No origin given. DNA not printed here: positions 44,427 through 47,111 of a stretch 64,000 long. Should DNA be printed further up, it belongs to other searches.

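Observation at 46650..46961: Class III ribonucleotide reductase fused to a C-terminal glutaredoxin/NrdH-like CPNC domain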

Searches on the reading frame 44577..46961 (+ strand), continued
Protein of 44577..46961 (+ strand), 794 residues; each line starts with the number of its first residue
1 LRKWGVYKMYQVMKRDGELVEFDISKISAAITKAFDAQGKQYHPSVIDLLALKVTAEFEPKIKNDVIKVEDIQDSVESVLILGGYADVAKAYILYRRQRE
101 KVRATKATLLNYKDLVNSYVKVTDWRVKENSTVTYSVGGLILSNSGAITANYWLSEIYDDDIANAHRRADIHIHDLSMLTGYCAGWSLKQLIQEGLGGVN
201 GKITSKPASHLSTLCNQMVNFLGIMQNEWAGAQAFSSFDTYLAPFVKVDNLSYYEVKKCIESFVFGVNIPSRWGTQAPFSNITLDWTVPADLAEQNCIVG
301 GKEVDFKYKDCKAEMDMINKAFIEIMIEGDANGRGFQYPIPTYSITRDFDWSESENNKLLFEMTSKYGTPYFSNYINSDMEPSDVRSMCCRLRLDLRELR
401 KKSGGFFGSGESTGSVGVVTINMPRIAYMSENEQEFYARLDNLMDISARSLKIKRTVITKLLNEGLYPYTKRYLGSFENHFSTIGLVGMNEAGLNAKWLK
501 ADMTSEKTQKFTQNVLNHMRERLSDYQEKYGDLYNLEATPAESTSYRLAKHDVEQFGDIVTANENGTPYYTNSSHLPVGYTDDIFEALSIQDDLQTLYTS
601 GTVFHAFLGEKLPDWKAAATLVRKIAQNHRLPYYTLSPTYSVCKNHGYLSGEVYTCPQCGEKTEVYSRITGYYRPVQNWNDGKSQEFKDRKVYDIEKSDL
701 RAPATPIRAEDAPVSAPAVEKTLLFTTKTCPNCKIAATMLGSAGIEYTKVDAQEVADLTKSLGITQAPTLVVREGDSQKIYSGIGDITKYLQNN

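Call 21: find_homologous_proteins(query=window:44601-46958:+, max_evalue=1e-10)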
Query window:44601-46958:+ (786 aa): 8000 proteins with E <= 1e-10 among 8000 candidates; the best 120 are listed.
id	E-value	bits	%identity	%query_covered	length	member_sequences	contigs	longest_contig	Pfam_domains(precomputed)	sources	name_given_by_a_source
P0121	0.0e+0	1812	100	100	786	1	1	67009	PF03477.22,PF13597.12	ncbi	-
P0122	0.0e+0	1760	96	100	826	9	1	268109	PF00462.31,PF03477.22,PF13597.12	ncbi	-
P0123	0.0e+0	1733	-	-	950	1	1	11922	PF00085.27,PF03477.22,PF13597.12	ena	-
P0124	0.0e+0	1597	87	100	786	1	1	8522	PF00462.31,PF03477.22,PF13597.12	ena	-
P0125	0.0e+0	1505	81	100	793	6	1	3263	PF00462.31,PF03477.22,PF13597.12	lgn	-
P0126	0.0e+0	1493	82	100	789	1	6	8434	PF03477.22,PF13597.12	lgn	-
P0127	0.0e+0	1491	81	100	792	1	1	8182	PF00462.31,PF03477.22,PF13597.12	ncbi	-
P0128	0.0e+0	1490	81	100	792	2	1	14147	PF00462.31,PF03477.22,PF13597.12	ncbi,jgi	ncbi:MAG: ribonucleoside triphosphate reductase [Christensenellales bacterium]|jgi:anaerobic ribonuc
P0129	0.0e+0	1489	80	100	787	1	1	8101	PF00462.31,PF00085.27,PF03477.22,PF13597.12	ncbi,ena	-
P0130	0.0e+0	1489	80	100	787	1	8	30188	PF00462.31,PF00085.27,PF03477.22,PF13597.12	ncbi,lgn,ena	-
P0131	0.0e+0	1489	82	100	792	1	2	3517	PF03477.22,PF13597.12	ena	-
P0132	0.0e+0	1489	80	100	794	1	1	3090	PF00462.31,PF00085.27,PF03477.22,PF13597.12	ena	-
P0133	0.0e+0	1487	80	100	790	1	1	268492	PF00462.31,PF03477.22,PF13597.12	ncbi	-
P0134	0.0e+0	1487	80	100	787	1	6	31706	PF00462.31,PF00085.27,PF03477.22,PF13597.12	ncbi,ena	-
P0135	0.0e+0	1487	81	100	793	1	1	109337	PF03477.22,PF13597.12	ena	-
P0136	0.0e+0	1487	80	100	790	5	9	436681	PF00085.27,PF03477.22,PF13597.12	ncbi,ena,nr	ncbi:MAG: ribonucleoside triphosphate reductase [Clostridia bacterium]|nr:ribonucleoside triphosphat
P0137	0.0e+0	1487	80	100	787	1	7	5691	PF00462.31,PF00085.27,PF03477.22,PF13597.12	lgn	-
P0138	0.0e+0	1486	81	100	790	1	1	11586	PF03477.22,PF13597.12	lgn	-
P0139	0.0e+0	1484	81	100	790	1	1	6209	PF00462.31,PF03477.22,PF13597.12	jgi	-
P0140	0.0e+0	1484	80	100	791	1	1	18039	PF00085.27,PF03477.22,PF13597.12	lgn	-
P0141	0.0e+0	1484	79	100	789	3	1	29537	PF00462.31,PF00085.27,PF03477.22,PF13597.12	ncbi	-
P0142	0.0e+0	1482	80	100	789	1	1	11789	PF00462.31,PF03477.22,PF13597.12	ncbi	-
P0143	0.0e+0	1482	80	100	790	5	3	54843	PF00085.27,PF03477.22,PF13597.12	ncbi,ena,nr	ncbi:MAG: ribonucleoside triphosphate reductase [Clostridia bacterium]|nr:ribonucleoside triphosphat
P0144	0.0e+0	1481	81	100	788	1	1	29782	PF00462.31,PF00085.27,PF03477.22,PF13597.12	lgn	-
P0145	0.0e+0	1481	80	100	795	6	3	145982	PF00462.31,PF00085.27,PF03477.22,PF13597.12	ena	-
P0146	0.0e+0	1481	79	100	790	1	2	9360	PF00462.31,PF03477.22,PF13597.12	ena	-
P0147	0.0e+0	1481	80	100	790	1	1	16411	PF00085.27,PF03477.22,PF13597.12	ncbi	-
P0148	0.0e+0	1481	80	100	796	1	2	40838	PF03477.22,PF13597.12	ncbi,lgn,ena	-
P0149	0.0e+0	1481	80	100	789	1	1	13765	PF03477.22,PF13597.12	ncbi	-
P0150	0.0e+0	1480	79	100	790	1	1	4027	PF00462.31,PF03477.22,PF13597.12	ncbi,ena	-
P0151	0.0e+0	1479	80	100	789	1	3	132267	PF03477.22,PF13597.12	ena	-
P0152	0.0e+0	1479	81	100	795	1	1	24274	PF00462.31,PF03477.22,PF13597.12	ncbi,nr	ncbi:MAG: ribonucleoside triphosphate reductase [Clostridia bacterium]|nr:ribonucleoside triphosphat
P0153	0.0e+0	1479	80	100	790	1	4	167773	PF00462.31,PF03477.22,PF13597.12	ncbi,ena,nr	ncbi:MAG: ribonucleoside triphosphate reductase [Clostridia bacterium]|nr:ribonucleoside triphosphat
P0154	0.0e+0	1479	81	100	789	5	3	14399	PF03477.22,PF13597.12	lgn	-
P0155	0.0e+0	1479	79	100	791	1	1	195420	PF00462.31,PF00085.27,PF03477.22,PF13597.12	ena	-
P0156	0.0e+0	1479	81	100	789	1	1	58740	PF00462.31,PF00085.27,PF03477.22,PF13597.12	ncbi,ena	-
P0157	0.0e+0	1479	79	100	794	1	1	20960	PF00462.31,PF00085.27,PF03477.22,PF13597.12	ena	-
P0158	0.0e+0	1479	81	100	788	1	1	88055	PF00462.31,PF00085.27,PF03477.22,PF13597.12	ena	-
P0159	0.0e+0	1479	81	100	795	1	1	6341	PF00462.31,PF03477.22,PF13597.12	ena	-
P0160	0.0e+0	1479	79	100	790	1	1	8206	PF00462.31,PF03477.22,PF13597.12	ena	-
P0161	0.0e+0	1479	81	100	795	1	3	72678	PF00462.31,PF03477.22,PF13597.12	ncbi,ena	-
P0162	0.0e+0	1478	81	100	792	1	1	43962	PF03477.22,PF13597.12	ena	-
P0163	0.0e+0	1478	79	100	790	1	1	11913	PF00462.31,PF03477.22,PF13597.12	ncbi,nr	ncbi:MAG: ribonucleoside triphosphate reductase [Clostridia bacterium]|nr:ribonucleoside triphosphat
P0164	0.0e+0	1478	81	100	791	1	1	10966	PF00462.31,PF03477.22,PF13597.12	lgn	-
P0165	0.0e+0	1477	80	100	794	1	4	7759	PF00462.31,PF00085.27,PF03477.22,PF13597.12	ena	-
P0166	0.0e+0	1477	80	100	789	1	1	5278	PF00462.31,PF03477.22,PF13597.12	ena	-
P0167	0.0e+0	1477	79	100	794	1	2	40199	PF00462.31,PF00085.27,PF03477.22,PF13597.12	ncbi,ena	-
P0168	0.0e+0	1477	81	100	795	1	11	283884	PF00462.31,PF03477.22,PF13597.12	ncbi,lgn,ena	-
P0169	0.0e+0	1477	80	100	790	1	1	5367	PF00462.31,PF03477.22,PF13597.12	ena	-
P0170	0.0e+0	1477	80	100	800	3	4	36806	PF03477.22,PF13597.12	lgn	-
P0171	0.0e+0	1477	80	100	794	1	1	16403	PF00462.31,PF00085.27,PF03477.22,PF13597.12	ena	-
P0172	0.0e+0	1477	79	100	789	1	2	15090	PF00462.31,PF03477.22,PF13597.12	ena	-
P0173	0.0e+0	1477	79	100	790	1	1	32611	PF00462.31,PF03477.22,PF13597.12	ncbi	-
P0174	0.0e+0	1476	81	100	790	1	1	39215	PF00085.27,PF03477.22,PF13597.12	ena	-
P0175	0.0e+0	1476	79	100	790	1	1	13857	PF00462.31,PF03477.22,PF13597.12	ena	-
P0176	0.0e+0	1476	80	100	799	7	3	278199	PF03477.22,PF13597.12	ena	-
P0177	0.0e+0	1476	80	100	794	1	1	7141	PF00462.31,PF00085.27,PF03477.22,PF13597.12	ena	-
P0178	0.0e+0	1476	81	100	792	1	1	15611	PF03477.22,PF13597.12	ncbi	-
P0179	0.0e+0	1476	80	100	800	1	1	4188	PF03477.22,PF13597.12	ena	-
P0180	0.0e+0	1476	80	100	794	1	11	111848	PF00462.31,PF00085.27,PF03477.22,PF13597.12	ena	-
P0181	0.0e+0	1476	80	100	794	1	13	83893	PF00462.31,PF00085.27,PF03477.22,PF13597.12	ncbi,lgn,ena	-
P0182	0.0e+0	1476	79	100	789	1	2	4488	PF00462.31,PF03477.22,PF13597.12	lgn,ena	-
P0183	0.0e+0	1475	79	100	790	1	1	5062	PF00462.31,PF03477.22,PF13597.12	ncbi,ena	-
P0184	0.0e+0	1475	80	100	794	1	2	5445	PF00462.31,PF00085.27,PF03477.22,PF13597.12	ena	-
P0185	0.0e+0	1475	79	100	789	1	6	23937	PF00462.31,PF03477.22,PF13597.12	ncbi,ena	-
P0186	0.0e+0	1475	81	100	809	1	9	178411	PF03477.22,PF13597.12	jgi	-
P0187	0.0e+0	1475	79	100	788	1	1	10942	PF00462.31,PF03477.22,PF13597.12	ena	-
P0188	0.0e+0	1475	80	100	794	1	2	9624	PF00462.31,PF00085.27,PF03477.22,PF13597.12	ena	-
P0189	0.0e+0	1475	79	100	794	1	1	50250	PF00462.31,PF00085.27,PF03477.22,PF13597.12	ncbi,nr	ncbi:MAG TPA: ribonucleoside triphosphate reductase [Firmicutes bacterium]|nr:ribonucleoside triphos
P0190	0.0e+0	1475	80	100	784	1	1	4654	PF00462.31,PF03477.22,PF13597.12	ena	-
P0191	0.0e+0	1474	80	100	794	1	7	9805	PF00462.31,PF00085.27,PF03477.22,PF13597.12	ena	-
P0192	0.0e+0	1474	80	100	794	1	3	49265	PF00462.31,PF00085.27,PF03477.22,PF13597.12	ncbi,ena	-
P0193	0.0e+0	1474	79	100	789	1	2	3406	PF00462.31,PF03477.22,PF13597.12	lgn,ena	-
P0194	0.0e+0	1474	79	100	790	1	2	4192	PF00462.31,PF03477.22,PF13597.12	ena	-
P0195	0.0e+0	1474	79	100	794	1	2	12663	PF00462.31,PF00085.27,PF03477.22,PF13597.12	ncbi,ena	-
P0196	0.0e+0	1474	79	100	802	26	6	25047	PF03477.22,PF13597.12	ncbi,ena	-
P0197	0.0e+0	1474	80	100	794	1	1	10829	PF00462.31,PF00085.27,PF03477.22,PF13597.12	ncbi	ncbi:MAG: ribonucleoside triphosphate reductase [Acutalibacteraceae bacterium]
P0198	0.0e+0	1474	80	100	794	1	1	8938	PF00462.31,PF00085.27,PF03477.22,PF13597.12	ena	-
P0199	0.0e+0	1473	80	100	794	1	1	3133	PF00462.31,PF00085.27,PF03477.22,PF13597.12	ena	-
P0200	0.0e+0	1473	80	100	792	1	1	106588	PF03477.22,PF13597.12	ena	-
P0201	0.0e+0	1473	79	100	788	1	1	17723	PF00462.31,PF03477.22,PF13597.12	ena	-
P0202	0.0e+0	1473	79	100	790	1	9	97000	PF00462.31,PF03477.22,PF13597.12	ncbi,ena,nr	ncbi:MAG: ribonucleoside triphosphate reductase [Clostridia bacterium]|nr:ribonucleoside triphosphat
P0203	0.0e+0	1473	80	100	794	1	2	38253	PF00462.31,PF00085.27,PF03477.22,PF13597.12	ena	-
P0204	0.0e+0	1473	80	100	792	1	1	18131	PF03477.22,PF13597.12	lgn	-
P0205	0.0e+0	1473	80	100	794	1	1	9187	PF00462.31,PF00085.27,PF03477.22,PF13597.12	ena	-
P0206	0.0e+0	1473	79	100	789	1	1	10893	PF00462.31,PF03477.22,PF13597.12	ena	-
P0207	0.0e+0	1473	80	100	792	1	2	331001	PF03477.22,PF13597.12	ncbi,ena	-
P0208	0.0e+0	1473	79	100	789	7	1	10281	PF00462.31,PF03477.22,PF13597.12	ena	-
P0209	0.0e+0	1473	80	100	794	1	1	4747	PF00462.31,PF00085.27,PF03477.22,PF13597.12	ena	-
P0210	0.0e+0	1473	80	100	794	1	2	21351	PF00462.31,PF00085.27,PF03477.22,PF13597.12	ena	-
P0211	0.0e+0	1473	79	100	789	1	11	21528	PF00462.31,PF03477.22,PF13597.12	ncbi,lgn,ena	-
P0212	0.0e+0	1473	80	100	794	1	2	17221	PF00462.31,PF00085.27,PF03477.22,PF13597.12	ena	-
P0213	0.0e+0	1473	80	100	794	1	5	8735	PF00462.31,PF00085.27,PF03477.22,PF13597.12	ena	-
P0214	0.0e+0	1473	80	100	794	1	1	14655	PF00462.31,PF00085.27,PF03477.22,PF13597.12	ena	-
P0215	0.0e+0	1473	79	100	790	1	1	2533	PF00462.31,PF03477.22,PF13597.12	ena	-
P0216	0.0e+0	1473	81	100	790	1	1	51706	PF00085.27,PF03477.22,PF13597.12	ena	-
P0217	0.0e+0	1472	80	100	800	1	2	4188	PF03477.22,PF13597.12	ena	-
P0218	0.0e+0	1472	79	100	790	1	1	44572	PF00462.31,PF03477.22,PF13597.12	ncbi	-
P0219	0.0e+0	1472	80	100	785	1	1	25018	PF00085.27,PF03477.22,PF13597.12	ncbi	-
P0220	0.0e+0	1472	80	100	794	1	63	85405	PF00462.31,PF00085.27,PF03477.22,PF13597.12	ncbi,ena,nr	ncbi:MAG: ribonucleoside triphosphate reductase [Clostridia bacterium]|nr:ribonucleoside triphosphat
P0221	0.0e+0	1472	80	100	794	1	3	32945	PF00462.31,PF00085.27,PF03477.22,PF13597.12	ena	-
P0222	0.0e+0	1472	79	100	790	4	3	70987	PF00462.31,PF03477.22,PF13597.12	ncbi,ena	-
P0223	0.0e+0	1472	79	100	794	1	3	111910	PF00462.31,PF00085.27,PF03477.22,PF13597.12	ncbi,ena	-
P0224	0.0e+0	1472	80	100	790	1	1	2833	PF00085.27,PF03477.22,PF13597.12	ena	-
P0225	0.0e+0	1472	80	100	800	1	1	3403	PF03477.22,PF13597.12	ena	-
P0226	0.0e+0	1472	79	100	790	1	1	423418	PF00462.31,PF00085.27,PF03477.22,PF13597.12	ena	-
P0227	0.0e+0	1472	80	100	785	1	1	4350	PF00462.31,PF13192.13,PF03477.22,PF13597.12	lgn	-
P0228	0.0e+0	1472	80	100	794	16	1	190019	PF03477.22,PF13597.12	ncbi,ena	-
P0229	0.0e+0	1472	79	100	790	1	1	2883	PF00462.31,PF03477.22,PF13597.12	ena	-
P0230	0.0e+0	1472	80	100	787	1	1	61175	PF00462.31,PF03477.22,PF13597.12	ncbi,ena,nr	ncbi:MAG: ribonucleoside triphosphate reductase [Clostridia bacterium]|nr:ribonucleoside triphosphat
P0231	0.0e+0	1472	79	100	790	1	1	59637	PF00462.31,PF03477.22,PF13597.12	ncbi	-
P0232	0.0e+0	1471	80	100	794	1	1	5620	PF00462.31,PF00085.27,PF03477.22,PF13597.12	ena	-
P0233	0.0e+0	1471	80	100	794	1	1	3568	PF00462.31,PF00085.27,PF03477.22,PF13597.12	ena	-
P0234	0.0e+0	1471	80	100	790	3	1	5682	PF00462.31,PF03477.22,PF13597.12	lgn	-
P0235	0.0e+0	1471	81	100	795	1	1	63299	PF03477.22,PF13597.12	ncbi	-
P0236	0.0e+0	1471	81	100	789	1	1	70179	PF00462.31,PF03477.22,PF13597.12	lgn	-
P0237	0.0e+0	1471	80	100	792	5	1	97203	PF03477.22,PF13597.12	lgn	-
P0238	0.0e+0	1471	80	100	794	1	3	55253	PF00462.31,PF00085.27,PF03477.22,PF13597.12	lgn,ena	-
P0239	0.0e+0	1471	79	100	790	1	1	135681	PF00462.31,PF03477.22,PF13597.12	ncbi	-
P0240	0.0e+0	1471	79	100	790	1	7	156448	PF00462.31,PF03477.22,PF13597.12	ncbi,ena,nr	ncbi:MAG: ribonucleoside triphosphate reductase [Clostridia bacterium]|nr:ribonucleoside triphosphat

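Call 22: find_encoding_contigs(protein=P0121, flank=10000, max_places=3)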
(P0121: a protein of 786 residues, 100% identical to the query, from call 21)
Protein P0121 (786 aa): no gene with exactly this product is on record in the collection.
